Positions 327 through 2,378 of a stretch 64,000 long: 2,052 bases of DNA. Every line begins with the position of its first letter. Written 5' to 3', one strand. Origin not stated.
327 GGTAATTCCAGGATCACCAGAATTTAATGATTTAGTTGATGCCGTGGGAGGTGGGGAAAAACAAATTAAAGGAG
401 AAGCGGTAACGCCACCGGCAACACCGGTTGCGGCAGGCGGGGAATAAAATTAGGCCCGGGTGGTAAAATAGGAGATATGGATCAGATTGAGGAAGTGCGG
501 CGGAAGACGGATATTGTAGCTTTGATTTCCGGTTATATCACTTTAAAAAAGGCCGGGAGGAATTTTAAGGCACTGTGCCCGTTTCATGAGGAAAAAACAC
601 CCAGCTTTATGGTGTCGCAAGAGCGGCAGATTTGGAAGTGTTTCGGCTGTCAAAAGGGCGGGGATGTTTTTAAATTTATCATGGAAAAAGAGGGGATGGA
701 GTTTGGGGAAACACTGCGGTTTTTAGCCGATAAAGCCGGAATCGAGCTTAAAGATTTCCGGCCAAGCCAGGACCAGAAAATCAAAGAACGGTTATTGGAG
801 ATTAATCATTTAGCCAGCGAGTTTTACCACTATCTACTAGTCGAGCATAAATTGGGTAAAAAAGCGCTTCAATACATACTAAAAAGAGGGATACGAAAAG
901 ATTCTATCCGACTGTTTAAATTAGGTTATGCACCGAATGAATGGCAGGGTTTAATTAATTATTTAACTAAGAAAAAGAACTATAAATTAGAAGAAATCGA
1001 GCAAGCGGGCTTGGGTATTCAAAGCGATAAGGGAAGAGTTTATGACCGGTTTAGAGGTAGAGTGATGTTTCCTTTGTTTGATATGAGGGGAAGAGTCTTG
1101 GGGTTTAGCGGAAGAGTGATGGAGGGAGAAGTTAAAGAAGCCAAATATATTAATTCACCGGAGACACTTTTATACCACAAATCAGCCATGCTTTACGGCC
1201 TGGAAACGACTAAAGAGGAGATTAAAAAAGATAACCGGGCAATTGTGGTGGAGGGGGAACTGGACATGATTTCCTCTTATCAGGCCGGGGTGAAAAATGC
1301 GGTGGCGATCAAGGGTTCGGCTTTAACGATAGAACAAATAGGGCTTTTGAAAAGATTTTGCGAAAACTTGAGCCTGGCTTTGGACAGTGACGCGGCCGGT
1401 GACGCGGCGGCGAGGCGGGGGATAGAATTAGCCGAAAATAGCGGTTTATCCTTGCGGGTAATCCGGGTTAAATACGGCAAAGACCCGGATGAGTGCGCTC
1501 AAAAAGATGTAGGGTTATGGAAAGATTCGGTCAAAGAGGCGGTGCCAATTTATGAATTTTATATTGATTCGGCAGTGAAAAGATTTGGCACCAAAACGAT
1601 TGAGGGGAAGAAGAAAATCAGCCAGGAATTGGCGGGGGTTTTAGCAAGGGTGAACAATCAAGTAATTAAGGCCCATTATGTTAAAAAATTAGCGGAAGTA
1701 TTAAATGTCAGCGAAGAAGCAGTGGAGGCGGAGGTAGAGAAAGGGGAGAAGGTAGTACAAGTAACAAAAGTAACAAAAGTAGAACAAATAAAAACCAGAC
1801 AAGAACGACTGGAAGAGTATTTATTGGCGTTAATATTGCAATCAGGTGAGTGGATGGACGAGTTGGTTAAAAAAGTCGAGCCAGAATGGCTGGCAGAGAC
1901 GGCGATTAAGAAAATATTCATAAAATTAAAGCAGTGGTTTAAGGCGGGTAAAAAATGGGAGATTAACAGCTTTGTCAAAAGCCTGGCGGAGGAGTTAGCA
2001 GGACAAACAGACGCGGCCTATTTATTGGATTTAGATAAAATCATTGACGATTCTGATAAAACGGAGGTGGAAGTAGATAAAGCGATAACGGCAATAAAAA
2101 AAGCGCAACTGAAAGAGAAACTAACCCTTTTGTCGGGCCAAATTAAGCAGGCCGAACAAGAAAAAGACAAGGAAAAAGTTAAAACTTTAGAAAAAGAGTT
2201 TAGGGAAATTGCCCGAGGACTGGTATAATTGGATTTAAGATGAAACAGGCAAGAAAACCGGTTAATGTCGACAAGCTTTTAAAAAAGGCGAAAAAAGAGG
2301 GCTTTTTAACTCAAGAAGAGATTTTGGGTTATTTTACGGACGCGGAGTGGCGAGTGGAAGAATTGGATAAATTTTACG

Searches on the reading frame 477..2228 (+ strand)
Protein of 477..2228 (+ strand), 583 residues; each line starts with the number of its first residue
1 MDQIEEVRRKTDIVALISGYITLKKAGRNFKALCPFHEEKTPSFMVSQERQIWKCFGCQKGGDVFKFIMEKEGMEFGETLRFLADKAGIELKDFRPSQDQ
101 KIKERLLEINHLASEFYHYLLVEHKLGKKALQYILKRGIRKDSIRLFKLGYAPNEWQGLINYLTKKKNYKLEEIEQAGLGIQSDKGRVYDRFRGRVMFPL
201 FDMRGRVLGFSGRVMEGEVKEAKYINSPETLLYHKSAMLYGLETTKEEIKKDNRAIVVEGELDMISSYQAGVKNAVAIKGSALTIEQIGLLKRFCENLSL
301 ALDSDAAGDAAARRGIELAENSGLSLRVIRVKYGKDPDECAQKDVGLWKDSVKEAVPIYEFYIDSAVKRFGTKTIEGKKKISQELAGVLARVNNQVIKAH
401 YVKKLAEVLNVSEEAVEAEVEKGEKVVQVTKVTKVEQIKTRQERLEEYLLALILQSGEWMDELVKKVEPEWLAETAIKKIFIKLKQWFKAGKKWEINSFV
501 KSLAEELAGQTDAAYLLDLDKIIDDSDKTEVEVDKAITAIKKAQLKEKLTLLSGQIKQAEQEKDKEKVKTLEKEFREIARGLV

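Call 65: search_protein_families(library=pfam, proteins=[window:477-2228:+], max_evalue=0.00001)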
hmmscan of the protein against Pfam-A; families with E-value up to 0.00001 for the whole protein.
window:477-2228:+ (583 aa): 6 families
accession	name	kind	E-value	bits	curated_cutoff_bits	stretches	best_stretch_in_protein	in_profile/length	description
PF08275.17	DNAG_N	-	1.8e-39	135.2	26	1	118-245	2-127/128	DNA primase catalytic core, N-terminal domain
PF01807.25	Zn_ribbon_DnaG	-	1.4e-35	121.5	24.9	1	3-92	5-94/98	CHC2 zinc finger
PF13155.12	Toprim_2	-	3.3e-20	72.7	22.1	1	256-339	1-86/88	Toprim-like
PF13662.12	Toprim_4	-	1.6e-15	57.5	25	1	254-329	2-84/85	Toprim domain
PF10410.14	DnaB_bind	-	1.1e-11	45.2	20.6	1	359-414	1-56/56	DnaB-helicase binding domain of primase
PF01751.28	Toprim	-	1.7e-08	35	23.1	1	255-328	2-93/96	Toprim domain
